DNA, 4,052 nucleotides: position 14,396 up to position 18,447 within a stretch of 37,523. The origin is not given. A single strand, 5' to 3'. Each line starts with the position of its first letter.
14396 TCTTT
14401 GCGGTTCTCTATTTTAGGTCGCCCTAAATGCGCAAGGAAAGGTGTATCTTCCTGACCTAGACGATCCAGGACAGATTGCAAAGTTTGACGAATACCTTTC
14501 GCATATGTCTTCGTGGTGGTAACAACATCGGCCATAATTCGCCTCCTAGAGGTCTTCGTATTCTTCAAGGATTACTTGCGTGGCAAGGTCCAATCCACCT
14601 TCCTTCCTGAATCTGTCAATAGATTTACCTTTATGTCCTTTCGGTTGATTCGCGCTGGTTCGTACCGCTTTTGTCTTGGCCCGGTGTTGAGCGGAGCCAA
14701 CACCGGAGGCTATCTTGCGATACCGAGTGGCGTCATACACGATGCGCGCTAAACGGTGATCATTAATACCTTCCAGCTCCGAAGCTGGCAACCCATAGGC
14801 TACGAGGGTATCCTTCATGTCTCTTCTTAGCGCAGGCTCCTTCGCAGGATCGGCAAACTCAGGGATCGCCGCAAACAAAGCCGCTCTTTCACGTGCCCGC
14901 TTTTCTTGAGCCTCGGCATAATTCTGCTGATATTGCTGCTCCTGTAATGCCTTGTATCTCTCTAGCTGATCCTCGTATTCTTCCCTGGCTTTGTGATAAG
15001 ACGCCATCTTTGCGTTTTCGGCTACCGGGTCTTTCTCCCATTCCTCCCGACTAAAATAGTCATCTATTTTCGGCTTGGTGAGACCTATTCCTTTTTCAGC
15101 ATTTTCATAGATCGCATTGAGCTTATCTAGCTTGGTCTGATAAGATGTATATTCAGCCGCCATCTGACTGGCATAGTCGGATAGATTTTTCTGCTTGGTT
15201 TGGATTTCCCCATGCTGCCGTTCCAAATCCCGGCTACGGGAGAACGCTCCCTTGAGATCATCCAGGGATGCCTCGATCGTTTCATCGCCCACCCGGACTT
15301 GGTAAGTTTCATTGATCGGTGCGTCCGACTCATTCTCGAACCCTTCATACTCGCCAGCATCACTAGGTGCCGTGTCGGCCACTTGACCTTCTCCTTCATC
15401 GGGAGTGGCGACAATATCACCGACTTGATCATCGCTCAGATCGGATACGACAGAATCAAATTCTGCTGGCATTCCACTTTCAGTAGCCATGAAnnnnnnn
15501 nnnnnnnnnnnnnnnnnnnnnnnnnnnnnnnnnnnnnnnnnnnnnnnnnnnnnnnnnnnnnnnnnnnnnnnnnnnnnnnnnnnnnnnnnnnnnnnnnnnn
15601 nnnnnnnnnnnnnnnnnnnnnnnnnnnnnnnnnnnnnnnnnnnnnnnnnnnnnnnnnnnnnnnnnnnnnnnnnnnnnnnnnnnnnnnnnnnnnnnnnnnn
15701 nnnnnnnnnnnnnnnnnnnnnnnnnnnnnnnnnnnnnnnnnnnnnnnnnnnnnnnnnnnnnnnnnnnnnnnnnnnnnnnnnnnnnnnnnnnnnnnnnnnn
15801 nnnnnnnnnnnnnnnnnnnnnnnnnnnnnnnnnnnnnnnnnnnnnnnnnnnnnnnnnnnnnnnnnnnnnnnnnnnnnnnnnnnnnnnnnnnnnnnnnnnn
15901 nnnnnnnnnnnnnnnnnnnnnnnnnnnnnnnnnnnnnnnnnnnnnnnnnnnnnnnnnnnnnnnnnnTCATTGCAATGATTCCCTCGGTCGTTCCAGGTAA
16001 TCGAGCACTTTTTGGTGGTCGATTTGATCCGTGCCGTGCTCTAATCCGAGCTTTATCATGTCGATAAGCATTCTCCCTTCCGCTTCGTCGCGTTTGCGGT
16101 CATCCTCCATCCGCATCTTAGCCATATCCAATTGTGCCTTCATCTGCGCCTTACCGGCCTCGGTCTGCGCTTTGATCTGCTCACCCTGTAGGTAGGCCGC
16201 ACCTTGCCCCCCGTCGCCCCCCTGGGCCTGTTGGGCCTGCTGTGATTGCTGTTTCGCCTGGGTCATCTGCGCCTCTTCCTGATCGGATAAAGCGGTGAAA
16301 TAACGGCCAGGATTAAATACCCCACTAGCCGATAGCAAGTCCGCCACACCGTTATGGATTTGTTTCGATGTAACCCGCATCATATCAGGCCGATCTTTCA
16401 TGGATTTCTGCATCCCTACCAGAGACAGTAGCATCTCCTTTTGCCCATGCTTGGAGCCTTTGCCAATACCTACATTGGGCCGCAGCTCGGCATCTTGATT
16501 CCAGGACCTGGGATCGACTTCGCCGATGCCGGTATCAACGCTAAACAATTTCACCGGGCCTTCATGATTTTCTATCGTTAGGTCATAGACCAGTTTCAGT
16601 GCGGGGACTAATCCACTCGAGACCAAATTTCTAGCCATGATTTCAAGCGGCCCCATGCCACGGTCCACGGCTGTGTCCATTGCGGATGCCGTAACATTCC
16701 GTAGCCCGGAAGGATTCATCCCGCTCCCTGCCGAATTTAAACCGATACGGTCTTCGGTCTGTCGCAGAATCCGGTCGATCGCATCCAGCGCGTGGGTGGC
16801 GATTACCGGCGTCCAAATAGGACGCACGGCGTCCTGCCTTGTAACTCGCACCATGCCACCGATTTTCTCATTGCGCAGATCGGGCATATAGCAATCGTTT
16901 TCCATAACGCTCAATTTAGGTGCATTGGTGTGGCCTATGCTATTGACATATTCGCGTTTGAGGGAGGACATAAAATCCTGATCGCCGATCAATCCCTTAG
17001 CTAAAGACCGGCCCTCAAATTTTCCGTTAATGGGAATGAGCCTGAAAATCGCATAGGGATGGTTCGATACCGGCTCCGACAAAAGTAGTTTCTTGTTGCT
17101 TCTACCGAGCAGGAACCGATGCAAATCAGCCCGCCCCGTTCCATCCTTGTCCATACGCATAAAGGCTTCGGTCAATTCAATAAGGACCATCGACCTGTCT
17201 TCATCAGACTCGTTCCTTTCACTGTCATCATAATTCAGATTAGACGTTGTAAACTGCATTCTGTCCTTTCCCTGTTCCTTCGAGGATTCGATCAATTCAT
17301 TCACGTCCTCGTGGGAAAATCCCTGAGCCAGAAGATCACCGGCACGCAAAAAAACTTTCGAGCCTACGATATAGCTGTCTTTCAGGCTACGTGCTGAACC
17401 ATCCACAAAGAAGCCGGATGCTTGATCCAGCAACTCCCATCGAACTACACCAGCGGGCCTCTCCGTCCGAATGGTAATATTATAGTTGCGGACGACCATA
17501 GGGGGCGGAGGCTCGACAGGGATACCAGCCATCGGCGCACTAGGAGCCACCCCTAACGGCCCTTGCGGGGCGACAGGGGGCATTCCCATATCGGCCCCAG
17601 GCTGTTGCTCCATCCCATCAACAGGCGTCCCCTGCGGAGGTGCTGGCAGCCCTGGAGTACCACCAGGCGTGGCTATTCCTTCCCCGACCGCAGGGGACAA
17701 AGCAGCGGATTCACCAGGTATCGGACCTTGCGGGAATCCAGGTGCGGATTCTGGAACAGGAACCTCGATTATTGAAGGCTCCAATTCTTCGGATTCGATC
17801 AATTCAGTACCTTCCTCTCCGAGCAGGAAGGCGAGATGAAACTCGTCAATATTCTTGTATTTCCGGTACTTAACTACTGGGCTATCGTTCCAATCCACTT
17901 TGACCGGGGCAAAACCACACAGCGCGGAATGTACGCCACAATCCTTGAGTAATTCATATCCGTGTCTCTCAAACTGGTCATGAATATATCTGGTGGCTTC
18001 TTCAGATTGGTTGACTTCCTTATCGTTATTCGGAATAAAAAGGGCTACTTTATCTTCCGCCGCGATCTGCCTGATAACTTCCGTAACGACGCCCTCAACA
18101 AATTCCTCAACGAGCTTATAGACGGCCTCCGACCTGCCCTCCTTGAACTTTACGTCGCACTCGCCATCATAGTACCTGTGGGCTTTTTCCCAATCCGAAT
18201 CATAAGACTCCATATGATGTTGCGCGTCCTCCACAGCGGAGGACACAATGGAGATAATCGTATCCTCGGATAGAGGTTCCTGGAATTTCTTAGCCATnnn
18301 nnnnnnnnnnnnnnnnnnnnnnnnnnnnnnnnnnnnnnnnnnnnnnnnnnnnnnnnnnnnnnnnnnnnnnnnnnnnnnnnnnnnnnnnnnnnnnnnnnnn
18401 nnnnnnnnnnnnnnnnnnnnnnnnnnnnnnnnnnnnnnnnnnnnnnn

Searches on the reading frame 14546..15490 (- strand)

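Call 32: search_protein_families(library=phrogs, proteins=[window:14546-15490:-], max_evalue=0.001)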
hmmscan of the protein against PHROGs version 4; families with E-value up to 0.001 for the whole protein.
window:14546-15490:- (314 aa): 1 family
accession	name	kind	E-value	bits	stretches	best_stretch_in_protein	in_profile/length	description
phrog_3927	-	head and packaging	2.4e-24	87.5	1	27-309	58-340/342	head scaffolding protein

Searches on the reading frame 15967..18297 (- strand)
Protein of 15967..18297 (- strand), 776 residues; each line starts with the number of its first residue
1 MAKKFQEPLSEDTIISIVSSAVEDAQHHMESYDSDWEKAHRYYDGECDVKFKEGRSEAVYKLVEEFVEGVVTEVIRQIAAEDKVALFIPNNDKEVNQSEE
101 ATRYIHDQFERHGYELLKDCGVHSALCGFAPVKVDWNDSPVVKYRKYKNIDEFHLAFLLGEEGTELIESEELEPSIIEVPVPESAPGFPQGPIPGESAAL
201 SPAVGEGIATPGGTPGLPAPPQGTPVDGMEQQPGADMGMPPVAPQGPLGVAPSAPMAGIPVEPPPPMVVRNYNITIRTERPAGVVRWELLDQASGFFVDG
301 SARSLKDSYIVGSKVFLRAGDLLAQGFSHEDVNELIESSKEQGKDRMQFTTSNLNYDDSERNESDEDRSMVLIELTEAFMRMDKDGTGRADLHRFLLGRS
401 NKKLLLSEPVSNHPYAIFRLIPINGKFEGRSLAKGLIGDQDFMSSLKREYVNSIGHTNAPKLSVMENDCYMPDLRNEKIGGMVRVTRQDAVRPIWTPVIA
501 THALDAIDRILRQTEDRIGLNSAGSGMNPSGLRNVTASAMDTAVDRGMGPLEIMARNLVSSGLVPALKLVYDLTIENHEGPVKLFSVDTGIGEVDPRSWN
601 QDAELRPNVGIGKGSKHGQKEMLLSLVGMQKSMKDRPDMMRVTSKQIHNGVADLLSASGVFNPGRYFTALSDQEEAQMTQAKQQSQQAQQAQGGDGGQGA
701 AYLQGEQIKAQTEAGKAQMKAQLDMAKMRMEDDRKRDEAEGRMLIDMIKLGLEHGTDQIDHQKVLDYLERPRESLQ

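Call 8: search_protein_families(library=phrogs, proteins=[window:15967-18297:-], max_evalue=0.001)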
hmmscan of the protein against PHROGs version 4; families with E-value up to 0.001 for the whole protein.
window:15967-18297:- (776 aa): 2 families
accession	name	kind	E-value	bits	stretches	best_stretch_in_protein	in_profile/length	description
phrog_1216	-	head and packaging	2.7e-75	255.3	1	6-760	8-679/714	portal protein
phrog_332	-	connector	3.7e-13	49.7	1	362-714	207-547/560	head-tail adaptor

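Call 18: search_dna_similar(query=window:15967-18297:-, collection=phages, mode=protein, max_rows=15)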
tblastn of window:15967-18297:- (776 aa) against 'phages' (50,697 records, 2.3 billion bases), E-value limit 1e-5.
Records with a match: 273; places in all: 275; records where one place covers at least 80% of the query: 1.
Best place of each record, by identity: <60% 273.
By first word of the organism name: Pseudomonas 105; Escherichia 93; Vibrio 19; Aeromonas 11; Sulfitobacter 7; Caudoviricetes 6; Salmonella 6; Rhizobium 5; Cronobacter 3; Shigella 3; and 11 more.
By host as written in the record: Escherichia coli 51; Pseudomonas aeruginosa 39; - 23; Pseudomonas aeruginosa PAO1 16; Aeromonas hydrophila 9; Vibrio parahaemolyticus 7; Pseudomonas sp. 7; Sulfitobacter sp. CB2047 6; and 78 more.
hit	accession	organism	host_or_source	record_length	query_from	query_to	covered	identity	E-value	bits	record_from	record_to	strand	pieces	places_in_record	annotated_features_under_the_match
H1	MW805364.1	Octadecabacter Antarctic DB virus 2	Octadecabacter sp. strain IceBac 430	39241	9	773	81%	32.2%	3e-46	241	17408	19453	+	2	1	portal protein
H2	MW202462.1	Caudoviricetes sp.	Manatee Spring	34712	246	751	65%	24.7%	1e-23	114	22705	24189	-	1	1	head to tail connecting protein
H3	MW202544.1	Bacteriophage sp.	Manatee Spring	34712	246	751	65%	24.7%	1e-23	114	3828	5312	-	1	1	head to tail connecting protein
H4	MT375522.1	Methylophilales phage Venkman EXVC282S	Methylophilales bacterium H5P1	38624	272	753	62%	24.2%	5e-29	131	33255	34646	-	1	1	portal protein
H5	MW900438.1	Vibrio phage vB_ValP_VA-RY-3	Vibrio alginolyticus RY-3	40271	265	739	61%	24.1%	2e-16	90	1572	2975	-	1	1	portal protein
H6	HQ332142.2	Sulfitobacter phage pCB2047-A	Sulfitobacter sp. CB2047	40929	296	768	61%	23.9%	2e-23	112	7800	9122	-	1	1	portal protein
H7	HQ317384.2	Sulfitobacter phage pCB2047-C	Sulfitobacter sp. CB2047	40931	296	768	61%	23.9%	2e-23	112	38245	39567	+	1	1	portal protein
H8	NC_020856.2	Sulfitobacter phage pCB2047-C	Sulfitobacter sp. CB2047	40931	296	768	61%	23.9%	2e-23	112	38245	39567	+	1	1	portal protein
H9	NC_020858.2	Sulfitobacter phage pCB2047-A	Sulfitobacter sp. CB2047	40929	296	768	61%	23.9%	2e-23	112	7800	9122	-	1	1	portal protein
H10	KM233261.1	Sulfitobacter phage NYA-2014a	Sulfitobacter sp. CB2047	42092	296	768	61%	23.9%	2e-23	112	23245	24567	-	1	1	putative portal protein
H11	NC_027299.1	Sulfitobacter phage NYA-2014a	Sulfitobacter sp. CB2047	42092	296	768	61%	23.9%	2e-23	112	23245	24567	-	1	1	portal protein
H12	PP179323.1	Pseudomonas phage Lyrsu01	Pseudomonas syringae USA0011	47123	254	731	62%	23.1%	2e-21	107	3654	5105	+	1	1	putative portal protein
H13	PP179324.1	Pseudomonas phage Lyrsu02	Pseudomonas syringae USA0011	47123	254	731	62%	23.1%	2e-21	107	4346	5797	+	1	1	putative portal protein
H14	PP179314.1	Pseudomonas phage Lyrsu03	Pseudomonas syringae P3.01.09C09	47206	254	731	62%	23.1%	2e-21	107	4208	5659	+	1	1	putative portal protein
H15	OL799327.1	Aeromonas phage BUCT695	Aeromonas veronii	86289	297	764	60%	23.4%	9e-16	88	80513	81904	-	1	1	portal protein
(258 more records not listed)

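Call 44: find_encoding_contigs(protein=window:15967-18297:-, flank=10000, max_places=3)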
Protein window:15967-18297:- (776 aa): 2 contigs read that carry it; 1 place shown.
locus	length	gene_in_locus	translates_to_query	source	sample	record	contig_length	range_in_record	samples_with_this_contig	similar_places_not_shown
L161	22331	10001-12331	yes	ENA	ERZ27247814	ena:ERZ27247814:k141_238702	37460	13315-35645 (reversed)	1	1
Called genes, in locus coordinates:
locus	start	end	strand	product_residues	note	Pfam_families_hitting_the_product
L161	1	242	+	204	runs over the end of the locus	-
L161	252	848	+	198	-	PF24175:SU10_adaptor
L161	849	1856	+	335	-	-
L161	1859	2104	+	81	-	-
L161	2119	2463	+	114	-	-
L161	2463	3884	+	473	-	-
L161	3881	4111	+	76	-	-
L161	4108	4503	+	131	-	-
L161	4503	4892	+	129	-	-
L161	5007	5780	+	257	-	-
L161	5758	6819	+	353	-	-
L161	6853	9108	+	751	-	-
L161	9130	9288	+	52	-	-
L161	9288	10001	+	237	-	-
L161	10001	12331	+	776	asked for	PF23899:SU10_portal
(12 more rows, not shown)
